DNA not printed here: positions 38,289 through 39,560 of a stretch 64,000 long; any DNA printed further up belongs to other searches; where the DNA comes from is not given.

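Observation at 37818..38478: Toxin-antitoxin-like cassette inserted exactly between convergent ku and ligD, flanked by a 41-bp direct repeat that encodes both genes' C-termini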

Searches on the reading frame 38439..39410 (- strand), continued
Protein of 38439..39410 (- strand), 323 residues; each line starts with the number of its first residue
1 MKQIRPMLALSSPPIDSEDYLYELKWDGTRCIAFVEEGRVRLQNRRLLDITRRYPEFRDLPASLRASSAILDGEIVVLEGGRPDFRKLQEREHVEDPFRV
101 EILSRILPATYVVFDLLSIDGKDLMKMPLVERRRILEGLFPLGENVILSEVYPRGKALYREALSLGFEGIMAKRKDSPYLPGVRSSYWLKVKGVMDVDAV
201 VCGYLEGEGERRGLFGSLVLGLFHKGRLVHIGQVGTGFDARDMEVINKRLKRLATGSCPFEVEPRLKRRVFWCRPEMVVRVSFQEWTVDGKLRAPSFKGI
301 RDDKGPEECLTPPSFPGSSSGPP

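Call 38: search_protein_families(library=pfam, proteins=[L008:3335-3616:+, L008:3618-3881:+, L008:4445-5704:-], max_evalue=0.01)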
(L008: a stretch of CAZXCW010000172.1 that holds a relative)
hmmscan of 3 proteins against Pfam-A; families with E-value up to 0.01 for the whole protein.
L008:3335-3616:+ (93 aa): 1 family
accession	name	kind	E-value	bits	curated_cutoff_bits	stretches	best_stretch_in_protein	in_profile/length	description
PF04365.19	BrnT_toxin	-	1.6e-08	35.2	34.5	1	11-82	4-75/77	Ribonuclease toxin, BrnT, of type II toxin-antitoxin system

L008:3618-3881:+ (87 aa): 3 families
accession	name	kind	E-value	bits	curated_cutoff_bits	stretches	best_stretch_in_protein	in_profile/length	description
PF12441.14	CopG_antitoxin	-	5.1e-16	59.6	28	1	2-77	1-78/79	CopG antitoxin of type II toxin-antitoxin system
PF01402.27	RHH_1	-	0.005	17.2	20.5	1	46-81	4-39/39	Ribbon-helix-helix protein, copG family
PF23807.1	RHH_10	-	0.0086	16.8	27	1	35-86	17-68/84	Ribbon-helix-helix protein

L008:4445-5704:- (419 aa): 1 family
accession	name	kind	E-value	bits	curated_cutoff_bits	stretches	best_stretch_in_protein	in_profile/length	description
PF13020.12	NOV_C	-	1.4e-16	60.8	22.1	1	304-390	1-89/91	Protein NO VEIN, C-terminal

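Call 60: find_encoding_contigs(protein=P0166, flank=3000, max_places=3)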
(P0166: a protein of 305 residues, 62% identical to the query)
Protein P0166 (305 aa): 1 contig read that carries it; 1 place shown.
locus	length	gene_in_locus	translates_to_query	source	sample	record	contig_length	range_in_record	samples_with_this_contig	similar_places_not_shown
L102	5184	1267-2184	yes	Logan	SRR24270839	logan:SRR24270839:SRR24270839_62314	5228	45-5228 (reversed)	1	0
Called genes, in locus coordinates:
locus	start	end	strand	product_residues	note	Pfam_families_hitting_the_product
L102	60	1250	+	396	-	PF00817:IMS, PF21999:IMS_HHH_1 (faint), PF11798:IMS_HHH (weak), PF11799:IMS_C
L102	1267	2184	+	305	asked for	PF01068:DNA_ligase_A_M, PF01331:mRNA_cap_enzyme (faint), PF04679:DNA_ligase_A_C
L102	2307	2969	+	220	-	PF03009:GDPD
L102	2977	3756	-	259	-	PF02735:Ku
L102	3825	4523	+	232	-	PF01219:DAGK_prokar, PF01569:PAP2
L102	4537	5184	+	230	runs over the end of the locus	?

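Call 61: find_encoding_contigs(protein=P0148, flank=3000, max_places=3)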
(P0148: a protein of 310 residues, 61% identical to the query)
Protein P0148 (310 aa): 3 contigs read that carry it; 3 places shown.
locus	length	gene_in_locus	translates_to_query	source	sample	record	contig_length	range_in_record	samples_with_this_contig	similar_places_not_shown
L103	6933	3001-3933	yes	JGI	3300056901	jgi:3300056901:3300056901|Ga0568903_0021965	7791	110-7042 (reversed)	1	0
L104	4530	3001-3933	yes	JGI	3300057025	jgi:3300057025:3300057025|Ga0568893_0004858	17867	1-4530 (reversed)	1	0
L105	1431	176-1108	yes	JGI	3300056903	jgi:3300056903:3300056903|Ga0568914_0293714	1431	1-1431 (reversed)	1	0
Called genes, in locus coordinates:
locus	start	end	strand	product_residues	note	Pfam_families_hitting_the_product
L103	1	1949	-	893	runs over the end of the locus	PF01326:PPDK_N, PF00391:PEP-utilizers, PF02896:PEP-utilizers_C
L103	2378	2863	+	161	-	PF02481:DNA_processg_A (weak), PF18306:LDcluster4, PF03641:Lysine_decarbox (faint)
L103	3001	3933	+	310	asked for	PF01068:DNA_ligase_A_M, PF01331:mRNA_cap_enzyme (faint), PF04679:DNA_ligase_A_C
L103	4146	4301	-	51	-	-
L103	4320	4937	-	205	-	PF01135:PCMT, PF05175:MTS, PF06325:PrmA, PF13489:Methyltransf_23, PF01209:Ubie_methyltran, PF13847:Methyltransf_31, PF08241:Methyltransf_11, PF08242:Methyltransf_12, +7 more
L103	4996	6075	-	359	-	PF01758:SBF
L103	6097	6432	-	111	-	PF12840:HTH_20, PF01022:HTH_5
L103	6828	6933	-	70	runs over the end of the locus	?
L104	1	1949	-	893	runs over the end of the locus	PF01326:PPDK_N, PF00391:PEP-utilizers, PF02896:PEP-utilizers_C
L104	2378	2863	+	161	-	PF02481:DNA_processg_A (weak), PF18306:LDcluster4, PF03641:Lysine_decarbox (faint)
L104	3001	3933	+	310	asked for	PF01068:DNA_ligase_A_M, PF01331:mRNA_cap_enzyme (faint), PF04679:DNA_ligase_A_C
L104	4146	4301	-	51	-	-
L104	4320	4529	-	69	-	?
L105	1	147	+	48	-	?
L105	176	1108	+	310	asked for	PF01068:DNA_ligase_A_M, PF01331:mRNA_cap_enzyme (faint), PF04679:DNA_ligase_A_C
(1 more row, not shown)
